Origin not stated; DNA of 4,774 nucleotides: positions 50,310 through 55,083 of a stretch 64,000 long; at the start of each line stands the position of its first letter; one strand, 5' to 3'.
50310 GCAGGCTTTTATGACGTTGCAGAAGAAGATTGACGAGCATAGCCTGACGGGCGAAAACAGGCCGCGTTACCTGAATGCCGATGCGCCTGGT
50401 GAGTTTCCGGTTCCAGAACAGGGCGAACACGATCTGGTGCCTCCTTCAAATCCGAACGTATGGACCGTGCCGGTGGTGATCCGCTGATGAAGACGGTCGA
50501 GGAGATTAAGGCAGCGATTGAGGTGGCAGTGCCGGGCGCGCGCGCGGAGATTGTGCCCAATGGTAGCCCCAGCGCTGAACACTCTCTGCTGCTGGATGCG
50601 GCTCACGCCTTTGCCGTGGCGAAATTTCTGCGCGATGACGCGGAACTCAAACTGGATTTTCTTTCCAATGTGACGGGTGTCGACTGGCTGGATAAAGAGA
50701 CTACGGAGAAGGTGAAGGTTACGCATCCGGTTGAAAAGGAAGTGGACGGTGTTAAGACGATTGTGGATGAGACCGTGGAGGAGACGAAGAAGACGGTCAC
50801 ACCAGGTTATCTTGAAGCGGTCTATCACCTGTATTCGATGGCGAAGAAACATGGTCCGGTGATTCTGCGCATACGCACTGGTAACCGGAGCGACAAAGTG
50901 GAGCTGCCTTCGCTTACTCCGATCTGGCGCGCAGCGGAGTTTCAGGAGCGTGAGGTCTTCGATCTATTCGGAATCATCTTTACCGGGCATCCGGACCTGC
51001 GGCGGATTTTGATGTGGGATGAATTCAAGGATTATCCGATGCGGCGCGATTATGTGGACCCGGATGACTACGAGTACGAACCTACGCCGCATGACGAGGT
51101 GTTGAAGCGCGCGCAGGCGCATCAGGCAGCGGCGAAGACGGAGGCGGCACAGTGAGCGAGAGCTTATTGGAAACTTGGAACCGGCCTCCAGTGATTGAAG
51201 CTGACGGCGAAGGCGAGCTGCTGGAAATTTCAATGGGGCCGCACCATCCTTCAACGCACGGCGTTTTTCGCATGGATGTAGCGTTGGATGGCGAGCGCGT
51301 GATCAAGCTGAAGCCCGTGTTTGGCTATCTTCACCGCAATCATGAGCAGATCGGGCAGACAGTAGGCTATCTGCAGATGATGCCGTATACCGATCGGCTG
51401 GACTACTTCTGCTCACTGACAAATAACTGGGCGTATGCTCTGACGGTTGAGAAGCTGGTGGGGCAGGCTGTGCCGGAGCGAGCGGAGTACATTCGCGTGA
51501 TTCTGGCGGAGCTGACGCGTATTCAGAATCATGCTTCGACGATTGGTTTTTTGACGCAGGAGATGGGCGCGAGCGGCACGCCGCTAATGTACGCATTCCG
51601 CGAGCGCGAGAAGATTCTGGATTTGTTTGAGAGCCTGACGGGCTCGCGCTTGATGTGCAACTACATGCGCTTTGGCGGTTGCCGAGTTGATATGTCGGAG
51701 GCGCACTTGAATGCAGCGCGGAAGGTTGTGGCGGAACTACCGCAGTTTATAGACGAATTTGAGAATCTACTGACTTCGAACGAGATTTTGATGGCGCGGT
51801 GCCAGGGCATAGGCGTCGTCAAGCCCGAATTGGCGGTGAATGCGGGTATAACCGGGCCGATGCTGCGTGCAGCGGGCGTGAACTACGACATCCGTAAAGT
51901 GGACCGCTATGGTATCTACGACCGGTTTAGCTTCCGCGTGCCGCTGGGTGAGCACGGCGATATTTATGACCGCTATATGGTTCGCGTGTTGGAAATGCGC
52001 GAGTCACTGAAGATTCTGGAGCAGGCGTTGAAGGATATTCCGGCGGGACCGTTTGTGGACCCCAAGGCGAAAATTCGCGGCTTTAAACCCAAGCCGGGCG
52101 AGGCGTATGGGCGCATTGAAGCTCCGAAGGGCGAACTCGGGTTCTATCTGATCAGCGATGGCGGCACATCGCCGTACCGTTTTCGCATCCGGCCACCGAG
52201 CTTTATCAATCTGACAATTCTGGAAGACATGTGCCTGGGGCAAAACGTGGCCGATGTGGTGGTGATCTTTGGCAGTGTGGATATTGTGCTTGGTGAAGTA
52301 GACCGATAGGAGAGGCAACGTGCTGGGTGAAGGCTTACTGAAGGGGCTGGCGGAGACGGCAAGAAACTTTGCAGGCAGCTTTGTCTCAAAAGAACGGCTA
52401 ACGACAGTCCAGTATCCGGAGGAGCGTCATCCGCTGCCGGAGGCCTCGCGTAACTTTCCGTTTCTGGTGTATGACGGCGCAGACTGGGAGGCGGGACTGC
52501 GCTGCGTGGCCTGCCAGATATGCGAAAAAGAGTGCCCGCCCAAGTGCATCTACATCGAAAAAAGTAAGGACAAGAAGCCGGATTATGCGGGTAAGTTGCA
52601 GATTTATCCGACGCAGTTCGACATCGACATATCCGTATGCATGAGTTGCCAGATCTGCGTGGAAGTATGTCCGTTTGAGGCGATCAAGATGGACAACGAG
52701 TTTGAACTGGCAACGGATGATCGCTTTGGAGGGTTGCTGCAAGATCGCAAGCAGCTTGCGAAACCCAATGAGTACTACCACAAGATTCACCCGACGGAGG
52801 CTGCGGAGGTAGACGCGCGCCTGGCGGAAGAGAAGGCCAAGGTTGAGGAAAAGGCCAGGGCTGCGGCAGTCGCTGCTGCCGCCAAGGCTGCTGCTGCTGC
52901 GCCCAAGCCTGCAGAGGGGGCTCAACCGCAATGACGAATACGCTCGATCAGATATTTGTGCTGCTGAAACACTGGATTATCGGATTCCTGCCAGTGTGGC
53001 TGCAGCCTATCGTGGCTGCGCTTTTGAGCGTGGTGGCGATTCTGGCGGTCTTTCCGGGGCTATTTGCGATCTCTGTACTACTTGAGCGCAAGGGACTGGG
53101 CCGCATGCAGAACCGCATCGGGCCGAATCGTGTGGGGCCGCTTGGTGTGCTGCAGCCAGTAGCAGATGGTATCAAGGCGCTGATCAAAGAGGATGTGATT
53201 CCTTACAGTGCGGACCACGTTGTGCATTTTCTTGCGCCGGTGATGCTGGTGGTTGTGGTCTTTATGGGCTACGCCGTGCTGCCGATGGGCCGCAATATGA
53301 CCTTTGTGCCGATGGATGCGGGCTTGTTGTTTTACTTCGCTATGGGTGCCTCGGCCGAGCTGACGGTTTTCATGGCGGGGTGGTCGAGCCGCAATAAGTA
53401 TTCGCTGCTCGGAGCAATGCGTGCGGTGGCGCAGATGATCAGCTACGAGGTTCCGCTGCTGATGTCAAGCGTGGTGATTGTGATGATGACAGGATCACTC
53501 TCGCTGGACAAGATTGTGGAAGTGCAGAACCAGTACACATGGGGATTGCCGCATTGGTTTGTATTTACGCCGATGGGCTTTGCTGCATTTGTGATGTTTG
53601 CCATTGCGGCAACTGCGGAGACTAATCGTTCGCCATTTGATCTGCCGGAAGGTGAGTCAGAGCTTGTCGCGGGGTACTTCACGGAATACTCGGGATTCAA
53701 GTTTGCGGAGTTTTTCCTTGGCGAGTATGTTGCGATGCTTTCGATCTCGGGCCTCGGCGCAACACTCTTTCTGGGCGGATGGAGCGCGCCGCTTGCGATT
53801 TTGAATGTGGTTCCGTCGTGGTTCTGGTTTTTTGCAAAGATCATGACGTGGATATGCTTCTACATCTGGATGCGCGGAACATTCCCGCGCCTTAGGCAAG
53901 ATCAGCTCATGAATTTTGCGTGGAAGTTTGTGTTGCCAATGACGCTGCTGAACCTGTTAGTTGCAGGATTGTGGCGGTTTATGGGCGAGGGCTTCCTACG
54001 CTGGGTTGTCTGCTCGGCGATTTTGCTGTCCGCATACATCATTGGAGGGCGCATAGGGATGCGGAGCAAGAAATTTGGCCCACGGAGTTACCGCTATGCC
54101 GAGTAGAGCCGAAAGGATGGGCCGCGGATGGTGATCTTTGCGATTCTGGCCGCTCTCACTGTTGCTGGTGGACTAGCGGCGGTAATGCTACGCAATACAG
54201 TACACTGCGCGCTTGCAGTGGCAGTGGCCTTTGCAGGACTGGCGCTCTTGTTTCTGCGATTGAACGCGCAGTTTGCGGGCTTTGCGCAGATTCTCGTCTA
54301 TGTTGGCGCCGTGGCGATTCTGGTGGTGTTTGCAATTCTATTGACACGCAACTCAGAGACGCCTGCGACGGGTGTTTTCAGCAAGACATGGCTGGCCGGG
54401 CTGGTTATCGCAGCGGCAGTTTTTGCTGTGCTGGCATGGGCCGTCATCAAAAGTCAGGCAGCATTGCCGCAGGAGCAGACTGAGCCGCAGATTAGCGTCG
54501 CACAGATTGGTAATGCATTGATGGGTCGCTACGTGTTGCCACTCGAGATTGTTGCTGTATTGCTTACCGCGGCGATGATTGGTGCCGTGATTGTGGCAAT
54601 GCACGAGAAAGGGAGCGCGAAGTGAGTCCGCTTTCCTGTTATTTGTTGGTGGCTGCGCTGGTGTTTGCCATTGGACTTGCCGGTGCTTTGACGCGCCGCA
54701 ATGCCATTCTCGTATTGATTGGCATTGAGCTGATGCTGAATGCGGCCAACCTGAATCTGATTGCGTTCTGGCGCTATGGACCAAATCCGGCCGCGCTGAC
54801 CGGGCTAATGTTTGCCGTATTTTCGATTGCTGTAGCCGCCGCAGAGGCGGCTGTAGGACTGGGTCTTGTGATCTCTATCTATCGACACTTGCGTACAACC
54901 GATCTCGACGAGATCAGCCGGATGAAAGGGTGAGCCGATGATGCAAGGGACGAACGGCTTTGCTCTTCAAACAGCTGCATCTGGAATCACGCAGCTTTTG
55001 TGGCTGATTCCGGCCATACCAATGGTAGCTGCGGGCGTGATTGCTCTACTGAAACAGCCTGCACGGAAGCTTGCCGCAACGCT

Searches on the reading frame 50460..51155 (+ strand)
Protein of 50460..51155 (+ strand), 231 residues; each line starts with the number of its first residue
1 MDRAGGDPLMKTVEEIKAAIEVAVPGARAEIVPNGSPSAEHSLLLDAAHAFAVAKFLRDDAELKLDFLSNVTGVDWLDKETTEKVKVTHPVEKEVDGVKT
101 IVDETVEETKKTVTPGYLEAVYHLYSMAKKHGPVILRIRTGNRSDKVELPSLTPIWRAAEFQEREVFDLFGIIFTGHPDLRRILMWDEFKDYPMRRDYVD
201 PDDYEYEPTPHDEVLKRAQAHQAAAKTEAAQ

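Call 5: search_protein_families(library=pfam, proteins=[window:50460-51155:+], max_evalue=0.001)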
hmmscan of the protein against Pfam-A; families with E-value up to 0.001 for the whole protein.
window:50460-51155:+ (231 aa): 1 family
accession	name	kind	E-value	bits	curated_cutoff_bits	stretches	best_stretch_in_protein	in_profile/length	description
PF00329.25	Complex1_30kDa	-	1.8e-35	122.7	22.5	2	111-199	36-119/124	Respiratory-chain NADH dehydrogenase, 30 Kd subunit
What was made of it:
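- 50460..51155 (+): nuoC (the start may be the second Met, at 50487). Pfam PF00329 (call 5)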

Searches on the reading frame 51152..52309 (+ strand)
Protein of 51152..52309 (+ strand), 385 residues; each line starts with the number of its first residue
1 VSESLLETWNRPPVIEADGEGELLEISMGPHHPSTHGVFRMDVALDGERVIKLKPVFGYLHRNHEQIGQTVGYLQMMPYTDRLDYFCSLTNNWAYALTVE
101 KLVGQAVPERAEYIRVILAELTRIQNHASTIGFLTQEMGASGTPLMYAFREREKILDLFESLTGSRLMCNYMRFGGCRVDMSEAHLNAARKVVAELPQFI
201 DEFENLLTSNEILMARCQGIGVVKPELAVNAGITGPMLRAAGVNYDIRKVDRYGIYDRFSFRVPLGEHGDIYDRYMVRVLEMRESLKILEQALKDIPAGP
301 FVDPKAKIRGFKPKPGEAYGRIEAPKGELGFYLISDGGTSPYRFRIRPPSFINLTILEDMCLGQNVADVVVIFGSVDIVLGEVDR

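Call 5: search_protein_families(library=pfam, proteins=[window:51152-52309:+], max_evalue=0.001)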
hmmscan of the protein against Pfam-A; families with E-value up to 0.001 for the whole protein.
window:51152-52309:+ (385 aa): 1 family
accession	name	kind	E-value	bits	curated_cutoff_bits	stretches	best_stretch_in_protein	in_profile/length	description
PF00346.24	Complex1_49kDa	-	3.8e-93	311.9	24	1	142-385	5-271/271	Respiratory-chain NADH dehydrogenase, 49 Kd subunit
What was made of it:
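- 51152..52309 (+): nuoD (385 aa). Pfam PF00346, E 4e-93 (call 5)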

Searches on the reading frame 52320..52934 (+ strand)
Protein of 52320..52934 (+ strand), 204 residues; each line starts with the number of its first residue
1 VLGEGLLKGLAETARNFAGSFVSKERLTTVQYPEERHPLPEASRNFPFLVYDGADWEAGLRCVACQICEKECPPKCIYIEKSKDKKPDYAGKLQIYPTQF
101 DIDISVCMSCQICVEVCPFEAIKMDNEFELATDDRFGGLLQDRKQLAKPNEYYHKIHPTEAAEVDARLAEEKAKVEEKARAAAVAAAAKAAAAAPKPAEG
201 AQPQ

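Call 5: search_protein_families(library=pfam, proteins=[window:52320-52934:+], max_evalue=0.001)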
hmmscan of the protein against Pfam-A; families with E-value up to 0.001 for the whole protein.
window:52320-52934:+ (204 aa): 7 families
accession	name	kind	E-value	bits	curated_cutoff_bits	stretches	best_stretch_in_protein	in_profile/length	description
PF12838.12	Fer4_7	-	3.7e-09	37.3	27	1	61-121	1-52/52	4Fe-4S dicluster domain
PF00037.32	Fer4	-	1.4e-07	31.4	21.1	1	102-123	3-24/24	4Fe-4S binding domain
PF13484.11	Fer4_16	-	2.1e-07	32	30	1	107-136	2-30/66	4Fe-4S double cluster binding domain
PF13187.11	Fer4_9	-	9.2e-07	29.2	27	1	61-121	1-51/52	4Fe-4S dicluster domain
PF12797.12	Fer4_2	-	2.6e-06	27.4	24.5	0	102-119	5-22/22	4Fe-4S binding domain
PF14697.11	Fer4_21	-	3.2e-05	24.4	35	1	104-124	38-59/59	4Fe-4S dicluster domain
PF13183.11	Fer4_8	-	7.9e-05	23.6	27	1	61-119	4-66/68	4Fe-4S dicluster domain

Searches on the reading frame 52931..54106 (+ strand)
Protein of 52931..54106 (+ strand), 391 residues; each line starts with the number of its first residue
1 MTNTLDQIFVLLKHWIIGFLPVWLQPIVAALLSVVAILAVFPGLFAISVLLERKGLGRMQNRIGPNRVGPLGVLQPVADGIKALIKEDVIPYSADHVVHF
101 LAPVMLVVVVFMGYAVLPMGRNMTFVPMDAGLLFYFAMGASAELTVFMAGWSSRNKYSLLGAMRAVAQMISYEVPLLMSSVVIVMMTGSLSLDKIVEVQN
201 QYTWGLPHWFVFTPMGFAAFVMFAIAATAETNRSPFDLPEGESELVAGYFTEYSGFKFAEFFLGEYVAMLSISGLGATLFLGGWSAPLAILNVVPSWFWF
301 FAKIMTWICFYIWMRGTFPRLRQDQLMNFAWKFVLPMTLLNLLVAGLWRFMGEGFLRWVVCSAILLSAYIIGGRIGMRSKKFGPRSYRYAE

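Call 5: search_protein_families(library=pfam, proteins=[window:52931-54106:+], max_evalue=0.001)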
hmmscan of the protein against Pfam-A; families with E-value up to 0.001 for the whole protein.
window:52931-54106:+ (391 aa): 1 family
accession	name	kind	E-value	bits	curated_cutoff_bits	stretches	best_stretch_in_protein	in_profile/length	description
PF00146.26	NADHdh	-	1.2e-111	373.3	27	1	34-345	3-297/298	NADH dehydrogenase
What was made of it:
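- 52931..54106 (+): nuoH (391 aa). Pfam PF00146, E 1e-111 (call 5)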

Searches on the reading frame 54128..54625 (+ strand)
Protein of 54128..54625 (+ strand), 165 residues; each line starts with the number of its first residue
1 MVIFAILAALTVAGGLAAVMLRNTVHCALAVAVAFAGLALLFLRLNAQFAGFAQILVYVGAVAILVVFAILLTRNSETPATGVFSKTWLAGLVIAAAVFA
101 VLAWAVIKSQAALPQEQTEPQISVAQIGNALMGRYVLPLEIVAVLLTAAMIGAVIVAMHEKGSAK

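Call 5: search_protein_families(library=pfam, proteins=[window:54128-54625:+], max_evalue=0.001)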
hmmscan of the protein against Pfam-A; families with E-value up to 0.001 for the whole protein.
window:54128-54625:+ (165 aa): 1 family
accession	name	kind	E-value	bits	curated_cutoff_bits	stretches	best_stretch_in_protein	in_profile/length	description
PF00499.25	Oxidored_q3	-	2.5e-33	115.3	33.2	1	15-155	2-145/146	NADH-ubiquinone/plastoquinone oxidoreductase chain 6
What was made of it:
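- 54128..54625 (+): nuoJ. Pfam PF00499 (call 5)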

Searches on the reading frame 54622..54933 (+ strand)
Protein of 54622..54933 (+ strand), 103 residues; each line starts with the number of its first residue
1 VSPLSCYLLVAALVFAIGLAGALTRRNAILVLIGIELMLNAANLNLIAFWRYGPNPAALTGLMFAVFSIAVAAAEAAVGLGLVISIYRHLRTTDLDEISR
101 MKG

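Call 5: search_protein_families(library=pfam, proteins=[window:54622-54933:+], max_evalue=0.001)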
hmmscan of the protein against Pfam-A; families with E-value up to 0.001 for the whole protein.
window:54622-54933:+ (103 aa): 1 family
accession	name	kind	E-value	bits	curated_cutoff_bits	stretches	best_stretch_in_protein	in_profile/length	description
PF00420.29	Oxidored_q2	-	4.9e-26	90.7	26.1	1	7-103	2-95/95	NADH-ubiquinone/plastoquinone oxidoreductase chain 4L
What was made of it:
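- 54622..54933 (+): nuoK. Pfam PF00420 (call 5)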
